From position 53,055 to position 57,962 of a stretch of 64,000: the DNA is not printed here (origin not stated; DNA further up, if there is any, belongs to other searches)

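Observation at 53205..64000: Two giant all-TPR proteins translationally coupled to ftsK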

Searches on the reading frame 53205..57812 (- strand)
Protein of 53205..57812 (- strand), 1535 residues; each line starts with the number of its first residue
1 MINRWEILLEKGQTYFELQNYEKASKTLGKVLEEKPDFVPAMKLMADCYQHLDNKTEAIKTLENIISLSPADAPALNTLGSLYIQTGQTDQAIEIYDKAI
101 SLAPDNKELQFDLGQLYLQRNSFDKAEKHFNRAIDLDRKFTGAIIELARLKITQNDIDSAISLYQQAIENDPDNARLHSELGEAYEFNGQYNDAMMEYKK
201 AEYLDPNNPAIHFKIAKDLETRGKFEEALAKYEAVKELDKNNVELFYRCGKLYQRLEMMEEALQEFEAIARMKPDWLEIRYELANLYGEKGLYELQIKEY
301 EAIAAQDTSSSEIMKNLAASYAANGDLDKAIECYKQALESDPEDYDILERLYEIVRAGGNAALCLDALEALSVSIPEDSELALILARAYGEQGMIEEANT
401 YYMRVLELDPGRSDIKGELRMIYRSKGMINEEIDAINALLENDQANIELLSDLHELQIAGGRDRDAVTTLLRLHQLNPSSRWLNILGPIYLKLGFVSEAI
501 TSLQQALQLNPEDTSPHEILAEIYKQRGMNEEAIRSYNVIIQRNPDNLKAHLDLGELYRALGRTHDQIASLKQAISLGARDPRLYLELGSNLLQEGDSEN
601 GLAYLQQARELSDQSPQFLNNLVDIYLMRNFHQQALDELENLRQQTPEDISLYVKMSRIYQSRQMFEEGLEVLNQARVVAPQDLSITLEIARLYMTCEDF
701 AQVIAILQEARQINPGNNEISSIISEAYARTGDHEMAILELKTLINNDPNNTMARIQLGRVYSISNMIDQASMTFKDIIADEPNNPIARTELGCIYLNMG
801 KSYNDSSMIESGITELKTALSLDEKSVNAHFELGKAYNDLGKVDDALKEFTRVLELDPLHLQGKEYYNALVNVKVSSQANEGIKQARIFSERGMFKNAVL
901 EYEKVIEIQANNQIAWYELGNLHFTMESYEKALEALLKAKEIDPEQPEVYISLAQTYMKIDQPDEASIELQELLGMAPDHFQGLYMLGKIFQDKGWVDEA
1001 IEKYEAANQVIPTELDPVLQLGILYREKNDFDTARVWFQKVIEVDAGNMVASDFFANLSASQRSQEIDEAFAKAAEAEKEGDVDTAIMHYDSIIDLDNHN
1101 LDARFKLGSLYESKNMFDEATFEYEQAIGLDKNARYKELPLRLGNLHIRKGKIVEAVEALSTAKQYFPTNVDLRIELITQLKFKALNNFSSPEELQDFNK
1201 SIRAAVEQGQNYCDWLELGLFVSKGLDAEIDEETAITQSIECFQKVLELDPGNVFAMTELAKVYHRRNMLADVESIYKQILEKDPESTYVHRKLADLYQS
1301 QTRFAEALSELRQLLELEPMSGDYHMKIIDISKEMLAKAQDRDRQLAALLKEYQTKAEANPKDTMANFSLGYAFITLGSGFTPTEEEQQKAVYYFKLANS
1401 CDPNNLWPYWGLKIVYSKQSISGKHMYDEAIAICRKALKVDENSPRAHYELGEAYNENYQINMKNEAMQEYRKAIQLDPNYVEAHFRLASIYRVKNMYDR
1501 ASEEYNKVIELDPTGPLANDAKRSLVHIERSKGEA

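Call 10: search_protein_families(library=pfam, proteins=[window:53205-57812:-], max_evalue=0.01)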
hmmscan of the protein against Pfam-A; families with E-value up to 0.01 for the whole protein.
window:53205-57812:- (1535 aa): 52 families (the best 25 are shown)
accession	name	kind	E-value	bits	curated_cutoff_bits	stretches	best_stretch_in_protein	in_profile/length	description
PF13414.12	TPR_11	-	3.3e-128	417.6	26.8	12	154-186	7-39/42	TPR repeat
PF14559.12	TPR_19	-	8.8e-123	401.2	25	20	84-139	2-57/68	Tetratricopeptide repeat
PF07719.23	TPR_2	-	2.7e-121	386.3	27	6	312-344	2-34/34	Tetratricopeptide repeat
PF13181.12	TPR_8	-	1.4e-114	365.1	25.7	9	73-106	1-34/34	Tetratricopeptide repeat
PF00515.34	TPR_1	-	4.4e-107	346.4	27.8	8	313-344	3-34/34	Tetratricopeptide repeat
PF13428.12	TPR_14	-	5.7e-96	305.2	23.5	5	315-351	5-41/44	Tetratricopeptide repeat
PF13432.12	TPR_16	-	2.7e-95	312.6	32.7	8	78-137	2-61/65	Tetratricopeptide repeat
PF13431.12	TPR_17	-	1.2e-87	281.4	24.4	6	163-194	1-32/34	Tetratricopeptide repeat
PF23914.1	TPR_CcmH_CycH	-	2.1e-57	193.8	42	7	909-1014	46-154/158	Cytochrome c-type biogenesis protein H TPR domain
PF13424.12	TPR_12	-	2.4e-57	191.5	30.1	4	74-139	4-77/77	Tetratricopeptide repeat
PF13174.12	TPR_6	-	3.6e-53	175.1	26.3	0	79-105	6-32/33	Tetratricopeptide repeat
PF13176.12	TPR_7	-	7.1e-50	163.3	27.9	2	75-107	1-33/36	Tetratricopeptide repeat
PF13371.12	TPR_9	-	3.3e-41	139.6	35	2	80-147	2-67/73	Tetratricopeptide repeat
PF12895.13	ANAPC3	-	4.9e-36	123.3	27.2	3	892-971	2-80/82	Anaphase-promoting complex, cyclosome, subunit 3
PF25064.1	ARM_TT21_5th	-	4.3e-34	117.8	27.8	3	519-627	6-117/117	TT21 fifth ARM repeats domain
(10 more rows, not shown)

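Call 73: search_protein_families(library=ncbifam, proteins=[window:53205-57812:-], max_evalue=0.00001)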
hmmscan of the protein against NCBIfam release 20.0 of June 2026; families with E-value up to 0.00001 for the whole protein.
window:53205-57812:- (1535 aa): 40 families (the best 25 are shown)
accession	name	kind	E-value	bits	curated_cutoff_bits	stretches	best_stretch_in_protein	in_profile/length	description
TIGR02917.1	PEP_TPR_lipo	equivalog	1e-146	490.2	312.2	7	11-356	301-646/899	XrtA/PEP-CTERM system TPR-repeat protein PrsT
NF040959.1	MamA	equivalog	1.2e-125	416.7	200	8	866-1045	24-203/204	magnetosome protein MamA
TIGR02521.1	type_IV_pilW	equivalog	9.8e-81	270.7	154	4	7-166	33-194/234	type IV pilus biogenesis/stability protein PilW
NF033758.1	gliding_GltE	equivalog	2.4e-58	198.1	225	5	107-229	222-345/411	adventurous gliding motility TPR repeat lipoprotein GltE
TIGR02552.1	LcrH_SycD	equivalog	1.8e-56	189.6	104.8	1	877-979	16-118/136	SycD/LcrH family type III secretion system chaperone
NF033762.1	social_mot_Tgl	equivalog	5.7e-56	189.7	225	3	85-206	43-167/252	social motility TPR repeat lipoprotein Tgl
NF008757.0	PRK11788.1-5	equivalog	1.6e-48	165.8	363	3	78-276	74-282/388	lipopolysaccharide assembly protein LapB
TIGR00990.1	3a0801s09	subfamily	3.2e-46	158.2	757.25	3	21-173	310-465/615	mitochondrial import receptor subunit TOM70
TIGR03939.1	PGA_TPR_OMP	equivalog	2.3e-45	155.1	366.65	2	614-719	393-498/800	poly-beta-1,6 N-acetyl-D-glucosamine export porin PgaA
NF033920.0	C39_PA2778_fam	equivalog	1e-41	143.1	150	1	84-170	167-253/255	PA2778 family cysteine peptidase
NF008520.0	PRK11447.1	equivalog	3.3e-41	141.1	858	2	182-447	468-739/1157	cellulose synthase complex outer membrane protein BcsC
NF047371.1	FlcA_CTERM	equivalog_domain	2.7e-40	138.5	300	2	765-975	326-535/646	periplasmic flagellar collar protein FlcA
NF008756.0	PRK11788.1-4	equivalog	6.9e-40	137.3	474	2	78-262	74-268/389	lipopolysaccharide assembly protein LapB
NF053607.1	CHU_0125_OmpA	equivalog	4.8e-39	134.4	620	2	150-264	28-141/639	CHU_0125 family OmpA-like outer membrane integrity protein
TIGR00540.1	TPR_hemY_coli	hypoth_equivalog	2.1e-38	132.1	142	1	85-167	304-385/385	heme biosynthesis-associated TPR protein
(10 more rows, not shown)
